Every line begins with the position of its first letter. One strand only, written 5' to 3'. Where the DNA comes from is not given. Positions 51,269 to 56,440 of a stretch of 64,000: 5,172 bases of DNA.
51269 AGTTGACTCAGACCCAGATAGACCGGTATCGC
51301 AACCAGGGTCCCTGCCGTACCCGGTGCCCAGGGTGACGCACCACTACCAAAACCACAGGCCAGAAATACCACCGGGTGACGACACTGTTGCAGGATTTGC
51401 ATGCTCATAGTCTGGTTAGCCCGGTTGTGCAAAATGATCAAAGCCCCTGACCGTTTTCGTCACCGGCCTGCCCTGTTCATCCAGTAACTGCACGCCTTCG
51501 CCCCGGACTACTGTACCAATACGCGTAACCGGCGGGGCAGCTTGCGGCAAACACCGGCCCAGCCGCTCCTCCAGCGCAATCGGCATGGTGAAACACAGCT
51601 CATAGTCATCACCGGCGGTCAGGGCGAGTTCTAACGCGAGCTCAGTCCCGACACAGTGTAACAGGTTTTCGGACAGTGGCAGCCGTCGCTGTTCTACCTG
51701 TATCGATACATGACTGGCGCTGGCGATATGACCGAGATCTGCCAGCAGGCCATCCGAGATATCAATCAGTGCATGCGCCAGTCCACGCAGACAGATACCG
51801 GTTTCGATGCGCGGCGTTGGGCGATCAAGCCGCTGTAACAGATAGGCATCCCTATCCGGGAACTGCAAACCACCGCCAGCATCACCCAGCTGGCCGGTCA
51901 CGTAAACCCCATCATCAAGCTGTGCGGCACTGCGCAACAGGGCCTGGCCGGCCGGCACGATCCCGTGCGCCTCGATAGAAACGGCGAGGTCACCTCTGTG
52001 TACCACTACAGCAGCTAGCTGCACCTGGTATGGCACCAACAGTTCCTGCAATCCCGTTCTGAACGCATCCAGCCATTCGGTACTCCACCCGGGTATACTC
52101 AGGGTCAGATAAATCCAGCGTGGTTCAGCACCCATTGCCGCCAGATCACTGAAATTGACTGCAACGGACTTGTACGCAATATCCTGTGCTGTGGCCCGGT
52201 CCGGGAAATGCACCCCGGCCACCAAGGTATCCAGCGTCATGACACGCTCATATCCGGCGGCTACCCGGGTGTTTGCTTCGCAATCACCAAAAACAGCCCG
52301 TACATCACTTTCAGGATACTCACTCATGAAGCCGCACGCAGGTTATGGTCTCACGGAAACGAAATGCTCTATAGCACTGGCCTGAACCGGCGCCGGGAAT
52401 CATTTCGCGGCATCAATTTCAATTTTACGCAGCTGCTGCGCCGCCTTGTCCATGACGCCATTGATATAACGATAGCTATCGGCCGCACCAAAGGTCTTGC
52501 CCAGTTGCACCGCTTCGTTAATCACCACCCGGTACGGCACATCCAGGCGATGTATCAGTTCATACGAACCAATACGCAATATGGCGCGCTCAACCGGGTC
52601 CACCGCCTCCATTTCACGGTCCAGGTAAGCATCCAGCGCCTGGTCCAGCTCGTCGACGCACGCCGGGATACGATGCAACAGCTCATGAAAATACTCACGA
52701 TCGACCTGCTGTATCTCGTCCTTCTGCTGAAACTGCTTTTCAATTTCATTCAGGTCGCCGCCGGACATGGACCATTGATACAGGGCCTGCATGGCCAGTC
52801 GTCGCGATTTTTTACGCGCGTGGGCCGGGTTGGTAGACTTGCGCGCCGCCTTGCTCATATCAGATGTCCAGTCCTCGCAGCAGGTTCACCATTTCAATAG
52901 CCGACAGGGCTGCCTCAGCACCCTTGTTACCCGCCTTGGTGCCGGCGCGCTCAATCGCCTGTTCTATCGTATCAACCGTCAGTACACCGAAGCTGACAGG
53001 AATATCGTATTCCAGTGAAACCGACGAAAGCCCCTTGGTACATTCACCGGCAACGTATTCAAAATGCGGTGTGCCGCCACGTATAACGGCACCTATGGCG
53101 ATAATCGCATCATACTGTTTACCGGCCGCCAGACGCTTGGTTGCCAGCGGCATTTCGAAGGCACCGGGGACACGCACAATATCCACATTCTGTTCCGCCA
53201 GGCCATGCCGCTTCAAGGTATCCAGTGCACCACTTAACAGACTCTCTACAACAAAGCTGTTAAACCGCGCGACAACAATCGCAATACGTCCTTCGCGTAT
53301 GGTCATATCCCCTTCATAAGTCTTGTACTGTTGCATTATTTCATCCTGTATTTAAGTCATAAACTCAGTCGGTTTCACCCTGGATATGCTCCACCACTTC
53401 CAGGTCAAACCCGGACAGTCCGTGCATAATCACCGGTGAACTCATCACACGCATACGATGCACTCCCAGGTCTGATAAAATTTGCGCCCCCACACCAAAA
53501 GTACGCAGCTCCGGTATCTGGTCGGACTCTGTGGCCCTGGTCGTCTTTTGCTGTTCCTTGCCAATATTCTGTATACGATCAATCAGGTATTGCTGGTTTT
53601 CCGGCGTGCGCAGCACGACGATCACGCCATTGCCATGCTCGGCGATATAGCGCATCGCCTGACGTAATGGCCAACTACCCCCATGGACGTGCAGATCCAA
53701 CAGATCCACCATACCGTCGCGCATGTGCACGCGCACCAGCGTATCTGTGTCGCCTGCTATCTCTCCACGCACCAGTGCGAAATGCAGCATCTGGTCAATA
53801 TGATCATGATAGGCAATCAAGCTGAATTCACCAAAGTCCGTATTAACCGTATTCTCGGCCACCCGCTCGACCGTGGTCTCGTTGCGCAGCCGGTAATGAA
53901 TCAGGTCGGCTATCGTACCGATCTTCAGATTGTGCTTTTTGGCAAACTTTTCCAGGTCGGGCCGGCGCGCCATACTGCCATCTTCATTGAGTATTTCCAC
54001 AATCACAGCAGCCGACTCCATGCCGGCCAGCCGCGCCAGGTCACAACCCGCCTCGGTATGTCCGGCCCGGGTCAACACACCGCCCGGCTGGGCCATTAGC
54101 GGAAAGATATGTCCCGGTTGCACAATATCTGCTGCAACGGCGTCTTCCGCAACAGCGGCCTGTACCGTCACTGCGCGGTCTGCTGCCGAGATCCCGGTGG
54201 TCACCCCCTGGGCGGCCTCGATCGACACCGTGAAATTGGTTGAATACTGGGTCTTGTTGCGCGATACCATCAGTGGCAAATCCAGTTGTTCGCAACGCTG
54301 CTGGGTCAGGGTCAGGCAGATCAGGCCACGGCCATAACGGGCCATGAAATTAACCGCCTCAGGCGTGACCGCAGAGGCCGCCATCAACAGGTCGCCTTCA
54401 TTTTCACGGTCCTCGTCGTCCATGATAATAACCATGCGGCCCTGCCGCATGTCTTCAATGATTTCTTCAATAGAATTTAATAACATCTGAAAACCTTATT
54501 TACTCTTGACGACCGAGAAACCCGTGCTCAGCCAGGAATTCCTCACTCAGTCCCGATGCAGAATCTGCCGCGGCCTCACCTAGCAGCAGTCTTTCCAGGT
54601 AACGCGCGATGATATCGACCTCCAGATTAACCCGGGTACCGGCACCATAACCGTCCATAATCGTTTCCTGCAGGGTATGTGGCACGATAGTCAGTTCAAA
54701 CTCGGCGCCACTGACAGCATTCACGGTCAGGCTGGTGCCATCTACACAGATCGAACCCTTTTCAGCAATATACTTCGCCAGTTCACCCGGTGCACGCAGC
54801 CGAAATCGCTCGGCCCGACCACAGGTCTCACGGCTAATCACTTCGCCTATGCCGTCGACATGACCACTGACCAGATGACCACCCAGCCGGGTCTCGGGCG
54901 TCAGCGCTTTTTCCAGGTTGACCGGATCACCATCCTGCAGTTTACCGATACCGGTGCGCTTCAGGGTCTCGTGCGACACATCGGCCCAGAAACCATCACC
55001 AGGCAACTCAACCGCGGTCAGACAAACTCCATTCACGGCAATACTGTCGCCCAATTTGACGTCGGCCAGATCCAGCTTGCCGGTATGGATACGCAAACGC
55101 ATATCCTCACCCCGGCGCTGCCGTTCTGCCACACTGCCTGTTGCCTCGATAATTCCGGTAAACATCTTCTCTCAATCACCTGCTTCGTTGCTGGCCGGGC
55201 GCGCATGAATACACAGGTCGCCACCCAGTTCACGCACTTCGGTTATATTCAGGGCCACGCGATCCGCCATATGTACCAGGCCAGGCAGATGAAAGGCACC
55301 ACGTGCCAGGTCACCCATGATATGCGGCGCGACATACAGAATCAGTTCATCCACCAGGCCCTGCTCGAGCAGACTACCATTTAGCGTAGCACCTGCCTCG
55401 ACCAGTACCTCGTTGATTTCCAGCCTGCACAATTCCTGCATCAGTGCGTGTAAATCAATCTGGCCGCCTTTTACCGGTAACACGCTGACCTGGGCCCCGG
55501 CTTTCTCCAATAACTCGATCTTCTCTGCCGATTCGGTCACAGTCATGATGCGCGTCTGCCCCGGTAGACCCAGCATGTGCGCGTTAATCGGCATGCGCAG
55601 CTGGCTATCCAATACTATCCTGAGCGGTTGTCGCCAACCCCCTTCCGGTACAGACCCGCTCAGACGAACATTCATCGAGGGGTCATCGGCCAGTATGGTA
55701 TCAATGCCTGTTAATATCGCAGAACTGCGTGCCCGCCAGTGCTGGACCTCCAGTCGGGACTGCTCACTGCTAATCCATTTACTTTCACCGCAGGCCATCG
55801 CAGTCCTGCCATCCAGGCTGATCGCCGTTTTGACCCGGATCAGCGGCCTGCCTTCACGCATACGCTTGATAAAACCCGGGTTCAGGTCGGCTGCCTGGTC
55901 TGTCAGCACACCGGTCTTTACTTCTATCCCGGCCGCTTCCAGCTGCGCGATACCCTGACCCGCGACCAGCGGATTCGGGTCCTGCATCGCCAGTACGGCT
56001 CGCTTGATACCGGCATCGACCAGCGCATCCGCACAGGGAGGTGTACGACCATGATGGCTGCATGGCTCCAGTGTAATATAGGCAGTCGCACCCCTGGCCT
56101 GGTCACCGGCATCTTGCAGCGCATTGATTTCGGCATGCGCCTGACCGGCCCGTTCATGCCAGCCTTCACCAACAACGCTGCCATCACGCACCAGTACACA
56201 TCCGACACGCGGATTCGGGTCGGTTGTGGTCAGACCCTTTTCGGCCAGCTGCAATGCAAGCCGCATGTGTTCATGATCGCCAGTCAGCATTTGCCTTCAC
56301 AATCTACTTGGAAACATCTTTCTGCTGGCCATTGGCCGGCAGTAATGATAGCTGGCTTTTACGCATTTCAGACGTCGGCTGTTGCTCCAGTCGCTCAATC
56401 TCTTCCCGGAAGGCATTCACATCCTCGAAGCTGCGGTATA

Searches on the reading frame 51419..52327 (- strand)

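Call 23: search_protein_families(library=pfam, proteins=[window:51419-52327:-], max_evalue=0.001)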
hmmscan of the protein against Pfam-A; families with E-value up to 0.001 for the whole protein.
window:51419-52327:- (303 aa): 2 families
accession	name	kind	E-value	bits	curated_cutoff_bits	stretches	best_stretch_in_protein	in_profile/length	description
PF00586.29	AIRS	-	1.6e-17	64.4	24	1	18-124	5-112/112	AIR synthase related protein, N-terminal domain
PF02769.27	AIRS_C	-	8.3e-06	26.5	23.1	1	170-281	45-153/156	AIR synthase related protein, C-terminal domain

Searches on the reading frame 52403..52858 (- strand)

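Call 23: search_protein_families(library=pfam, proteins=[window:52403-52858:-], max_evalue=0.001)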
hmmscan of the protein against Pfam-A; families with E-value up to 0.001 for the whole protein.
window:52403-52858:- (152 aa): 1 family
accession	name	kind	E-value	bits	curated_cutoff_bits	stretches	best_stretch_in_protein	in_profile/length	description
PF01029.23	NusB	-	1.2e-30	107.1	23.1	1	17-140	2-132/133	NusB family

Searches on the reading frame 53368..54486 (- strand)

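Call 23: search_protein_families(library=pfam, proteins=[window:53368-54486:-], max_evalue=0.001)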
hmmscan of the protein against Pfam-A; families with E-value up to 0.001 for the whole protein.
window:53368-54486:- (373 aa): 2 families
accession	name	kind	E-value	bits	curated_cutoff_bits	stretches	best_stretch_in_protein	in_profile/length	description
PF00926.24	DHBP_synthase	-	1e-86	289.8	26.4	1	7-198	1-191/191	3,4-dihydroxy-2-butanone 4-phosphate synthase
PF00925.25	GTP_cyclohydro2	-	7.9e-41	139.8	23.3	1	207-368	1-164/165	GTP cyclohydrolase II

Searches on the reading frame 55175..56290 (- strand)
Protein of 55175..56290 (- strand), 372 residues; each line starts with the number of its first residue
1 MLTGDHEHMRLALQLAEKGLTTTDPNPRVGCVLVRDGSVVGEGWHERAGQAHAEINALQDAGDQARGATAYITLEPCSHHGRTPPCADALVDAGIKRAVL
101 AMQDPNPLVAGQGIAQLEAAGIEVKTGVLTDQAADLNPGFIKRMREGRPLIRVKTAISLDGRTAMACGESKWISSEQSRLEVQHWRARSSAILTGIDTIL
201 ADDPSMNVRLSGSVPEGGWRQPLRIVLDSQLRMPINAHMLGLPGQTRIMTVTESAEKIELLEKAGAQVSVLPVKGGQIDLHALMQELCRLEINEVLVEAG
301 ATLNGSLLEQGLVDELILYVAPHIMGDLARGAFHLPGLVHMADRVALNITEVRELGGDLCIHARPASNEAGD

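Call 23: search_protein_families(library=pfam, proteins=[window:55175-56290:-], max_evalue=0.001)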
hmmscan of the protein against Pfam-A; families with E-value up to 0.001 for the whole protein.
window:55175-56290:- (372 aa): 3 families
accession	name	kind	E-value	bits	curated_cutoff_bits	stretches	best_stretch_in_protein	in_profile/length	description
PF01872.23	RibD_C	-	2.3e-48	165.1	24.1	1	149-360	1-196/197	RibD C-terminal domain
PF00383.29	dCMP_cyt_deam_1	-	1.2e-20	73.7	25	1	5-101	4-101/102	Cytidine and deoxycytidylate deaminase zinc-binding region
PF14437.12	MafB19-deam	-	5.6e-13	49.4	27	1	6-143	4-140/142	MafB19-like deaminase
